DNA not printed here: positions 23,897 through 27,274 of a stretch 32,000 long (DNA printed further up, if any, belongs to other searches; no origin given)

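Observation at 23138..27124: GH31 enzyme with a lyase-like WQDMT nucleophile block, paired with a cupin-like ORF: possible anhydrofructose-type glycogen catabolism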

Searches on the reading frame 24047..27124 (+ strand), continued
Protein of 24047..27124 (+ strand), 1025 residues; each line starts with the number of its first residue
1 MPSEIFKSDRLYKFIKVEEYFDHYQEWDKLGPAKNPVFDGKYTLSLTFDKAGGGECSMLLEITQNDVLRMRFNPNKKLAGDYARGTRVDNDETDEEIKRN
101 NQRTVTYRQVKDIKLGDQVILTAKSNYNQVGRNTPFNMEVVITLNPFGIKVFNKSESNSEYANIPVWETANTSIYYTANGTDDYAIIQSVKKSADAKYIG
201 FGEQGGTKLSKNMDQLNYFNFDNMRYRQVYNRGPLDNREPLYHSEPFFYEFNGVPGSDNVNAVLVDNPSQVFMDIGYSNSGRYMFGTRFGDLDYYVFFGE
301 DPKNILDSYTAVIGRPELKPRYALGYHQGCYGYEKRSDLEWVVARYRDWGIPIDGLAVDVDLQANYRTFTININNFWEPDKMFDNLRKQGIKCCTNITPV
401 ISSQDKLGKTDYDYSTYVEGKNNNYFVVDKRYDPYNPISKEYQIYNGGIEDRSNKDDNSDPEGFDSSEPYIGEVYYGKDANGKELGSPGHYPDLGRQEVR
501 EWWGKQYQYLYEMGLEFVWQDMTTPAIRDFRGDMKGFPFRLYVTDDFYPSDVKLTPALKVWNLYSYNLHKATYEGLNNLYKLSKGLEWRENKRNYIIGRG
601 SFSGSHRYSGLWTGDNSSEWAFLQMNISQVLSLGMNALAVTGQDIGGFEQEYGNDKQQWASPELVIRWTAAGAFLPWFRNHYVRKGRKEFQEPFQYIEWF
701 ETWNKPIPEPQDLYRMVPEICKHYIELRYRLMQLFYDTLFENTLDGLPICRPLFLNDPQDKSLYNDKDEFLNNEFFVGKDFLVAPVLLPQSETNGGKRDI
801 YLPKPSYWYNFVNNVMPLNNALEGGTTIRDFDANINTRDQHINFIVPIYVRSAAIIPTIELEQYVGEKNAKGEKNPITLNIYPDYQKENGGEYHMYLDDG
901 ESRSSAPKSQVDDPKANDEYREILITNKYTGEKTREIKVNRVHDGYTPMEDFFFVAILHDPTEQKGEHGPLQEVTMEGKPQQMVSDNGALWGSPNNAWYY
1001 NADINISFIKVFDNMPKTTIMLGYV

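Call 70: search_solved_structures(query=A3, max_evalue=1e-20, show_alignments=0)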
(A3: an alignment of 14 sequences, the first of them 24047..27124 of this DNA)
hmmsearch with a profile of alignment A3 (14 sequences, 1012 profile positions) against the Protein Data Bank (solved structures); distinct sequences matched with E-value up to 1e-20: 47.
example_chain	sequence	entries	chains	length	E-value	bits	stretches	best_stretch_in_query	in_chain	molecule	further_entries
9kz6_A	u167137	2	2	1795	2.5e-79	270.7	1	473-797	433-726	Maltase-glucoamylase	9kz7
2x2h_A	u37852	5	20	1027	2.4e-74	254.2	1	201-903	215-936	ALPHA-1,4-GLUCAN LYASE ISOZYME 1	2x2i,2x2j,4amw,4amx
3nuk_A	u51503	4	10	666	8.6e-62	212.6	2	471-888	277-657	ALPHA-GLUCOSIDASE | Glycosyl hydrolase, family 31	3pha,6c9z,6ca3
3m46_A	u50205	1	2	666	3.6e-61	210.6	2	471-888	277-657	Uncharacterized protein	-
3n04_A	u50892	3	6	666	3.6e-61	210.6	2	471-888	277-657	alpha-glucosidase | Glycosyl hydrolase, family 31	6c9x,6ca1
3m6d_A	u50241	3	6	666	3.9e-60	207.2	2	471-888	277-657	Uncharacterized protein | alpha-glucosidase GH31 family | alpha-Glucosidase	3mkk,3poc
3nsx_A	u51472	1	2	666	5e-60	206.8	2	471-888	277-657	alpha-glucosidase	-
3w37_A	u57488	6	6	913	4.8e-58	200.2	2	469-803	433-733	Alpha-glucosidase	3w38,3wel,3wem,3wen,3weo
5djw_A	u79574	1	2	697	1.1e-55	192.4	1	460-774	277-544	Alpha-glucosidase II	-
8d43_A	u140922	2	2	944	7.8e-53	183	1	470-882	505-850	Neutral alpha-glucosidase AB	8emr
6jr6_A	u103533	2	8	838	1.3e-52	182.3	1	474-953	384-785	Candidate alpha-glycosidase Glycoside hydrolase family 31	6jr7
6jr8_A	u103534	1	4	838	1.2e-51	179.1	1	474-953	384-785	Candidate alpha-glycosidase Glycoside hydrolase family 31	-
2g3m_A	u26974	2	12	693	4.8e-50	173.8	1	455-805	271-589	Alpha-glucosidase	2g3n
5f0e_A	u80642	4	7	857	7.3e-50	173.2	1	465-881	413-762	Neutral alpha-glucosidase AB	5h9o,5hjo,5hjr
7kbj_A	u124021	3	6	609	7.8e-50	173.1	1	467-882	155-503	Neutral alpha-glucosidase AB Trypsin-cleaved Fragment #3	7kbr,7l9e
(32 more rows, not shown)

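Call 87: find_encoding_contigs(protein=P0256, flank=5000, max_places=5)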
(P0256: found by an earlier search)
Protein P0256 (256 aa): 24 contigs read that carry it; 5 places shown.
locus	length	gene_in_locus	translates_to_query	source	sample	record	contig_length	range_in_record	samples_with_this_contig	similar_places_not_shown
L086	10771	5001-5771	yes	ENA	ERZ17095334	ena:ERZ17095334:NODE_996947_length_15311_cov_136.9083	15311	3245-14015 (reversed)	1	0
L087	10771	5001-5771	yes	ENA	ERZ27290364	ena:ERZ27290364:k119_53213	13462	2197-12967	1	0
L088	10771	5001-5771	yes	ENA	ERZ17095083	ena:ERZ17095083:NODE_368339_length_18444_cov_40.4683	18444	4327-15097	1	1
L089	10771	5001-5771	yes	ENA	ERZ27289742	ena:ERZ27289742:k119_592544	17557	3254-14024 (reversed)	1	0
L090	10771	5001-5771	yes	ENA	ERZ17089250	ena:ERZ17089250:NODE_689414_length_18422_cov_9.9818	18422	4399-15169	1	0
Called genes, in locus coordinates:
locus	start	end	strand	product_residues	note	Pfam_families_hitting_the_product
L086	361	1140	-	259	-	PF13483:Lactamase_B_3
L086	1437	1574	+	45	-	-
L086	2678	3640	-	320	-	PF01379:Porphobil_deam, PF03900:Porphobil_deamC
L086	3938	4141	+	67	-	-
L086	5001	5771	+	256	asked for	-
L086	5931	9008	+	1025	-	PF13802:Gal_mutarotas_2, PF01055:Glyco_hydro_31_2nd, PF21365:Glyco_hydro_31_3rd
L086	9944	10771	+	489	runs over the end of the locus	PF01964:ThiC_Rad_SAM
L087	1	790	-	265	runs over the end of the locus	PF00528:BPD_transp_1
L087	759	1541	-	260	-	PF00005:ABC_tran, PF13304:AAA_21 (faint)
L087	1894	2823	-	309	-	PF12974:Phosphonate-bd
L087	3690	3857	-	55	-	-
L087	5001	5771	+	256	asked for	-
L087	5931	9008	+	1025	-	PF13802:Gal_mutarotas_2, PF01055:Glyco_hydro_31_2nd, PF21365:Glyco_hydro_31_3rd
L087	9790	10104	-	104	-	-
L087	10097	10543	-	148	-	PF01850:PIN, PF13470:PIN_3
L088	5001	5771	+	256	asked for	-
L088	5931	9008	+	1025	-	PF13802:Gal_mutarotas_2, PF01055:Glyco_hydro_31_2nd, PF21365:Glyco_hydro_31_3rd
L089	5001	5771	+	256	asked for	-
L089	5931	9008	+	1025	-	PF13802:Gal_mutarotas_2, PF01055:Glyco_hydro_31_2nd, PF21365:Glyco_hydro_31_3rd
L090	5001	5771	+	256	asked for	-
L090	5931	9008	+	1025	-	PF13802:Gal_mutarotas_2, PF01055:Glyco_hydro_31_2nd, PF21365:Glyco_hydro_31_3rd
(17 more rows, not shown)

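Call 92: predict_structure(alignment_id=A3)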
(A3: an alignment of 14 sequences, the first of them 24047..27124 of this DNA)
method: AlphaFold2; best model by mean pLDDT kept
length: 1025 residues; sequences in the alignment: 14
mean_pLDDT: 52.5   pTM: 0.37
mean pLDDT of the five models: 52.5, 50.8, 48.0, 47.0, 41.4
residues with pLDDT >= 90: 18; 70-90: 234; 50-70: 294; < 50: 479
segments of 3 or more residues with pLDDT < 50: 1-7, 9-18, 87-91, 191-252, 268-282, 284-288, 316-331, 349-352, 408-413, 436-464, 472-492, 522-563, 593-695, 723-865, 902-905
pLDDT, mean of each block of 10 residues (from residue 1): 42 41 69 80 86 80 82 81 57 60 81 76 70 70 83 80 74 66 60 29 23 24 24 25 32 56 55 38 47 73 62 52 31 66 57 55 61 76 80 63 53 60 64 49 32 37 50 43 40 60 72 67 46 34 35 39 54 68 71 43 27 32 32 26 26 37 44 32 29 50 58 55 44 32 25 25 27 23 26 26 22 32 30 31 24 26 47 64 61 59 53 54 76 85 59 75 75 87 82 84 75 77 89
secondary structure, 60 per line:
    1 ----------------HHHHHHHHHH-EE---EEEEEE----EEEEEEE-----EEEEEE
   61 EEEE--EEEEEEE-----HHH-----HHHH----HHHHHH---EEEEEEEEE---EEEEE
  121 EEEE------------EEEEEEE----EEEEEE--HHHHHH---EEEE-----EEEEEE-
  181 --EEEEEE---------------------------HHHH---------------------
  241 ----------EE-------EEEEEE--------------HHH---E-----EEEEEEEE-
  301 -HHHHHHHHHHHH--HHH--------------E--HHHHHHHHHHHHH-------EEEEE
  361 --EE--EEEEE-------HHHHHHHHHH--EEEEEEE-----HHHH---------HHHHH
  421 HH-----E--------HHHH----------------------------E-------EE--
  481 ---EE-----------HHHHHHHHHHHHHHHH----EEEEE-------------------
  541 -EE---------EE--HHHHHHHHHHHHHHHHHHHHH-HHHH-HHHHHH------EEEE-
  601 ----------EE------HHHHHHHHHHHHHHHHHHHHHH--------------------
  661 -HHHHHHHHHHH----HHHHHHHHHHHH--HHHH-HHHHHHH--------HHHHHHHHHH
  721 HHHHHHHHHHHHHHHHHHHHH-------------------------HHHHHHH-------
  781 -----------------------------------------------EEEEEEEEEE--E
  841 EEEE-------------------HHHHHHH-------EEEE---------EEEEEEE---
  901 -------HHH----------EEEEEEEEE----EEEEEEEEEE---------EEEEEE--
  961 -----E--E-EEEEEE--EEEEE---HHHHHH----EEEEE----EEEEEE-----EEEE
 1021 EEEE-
elements in order (helices of 4 or more, strands of 3 or more residues): H17-26 E33-38 E43-49 E55-64 E67-73 H87-90 H95-100 E104-112 E116-124 E137-143 E148-153 H156-161 E165-168 E174-179 E183-188 H216-219 E260-265 E292-299 H302-313 H336-348 E356-360 E367-371 H379-388 E391-397 H403-406 H416-422 H437-440 H497-512 E517-521 H557-577 H579-582 H584-589 E596-599 H619-640 H662-672 H677-688 H691-694 H696-702 H711-741 H767-773 E828-837 E840-844 H864-870 E878-881 E891-897 E921-929 E934-943 E953-958 E971-976 E979-983 H987-992 E997-1001 E1006-1011 E1017-1024
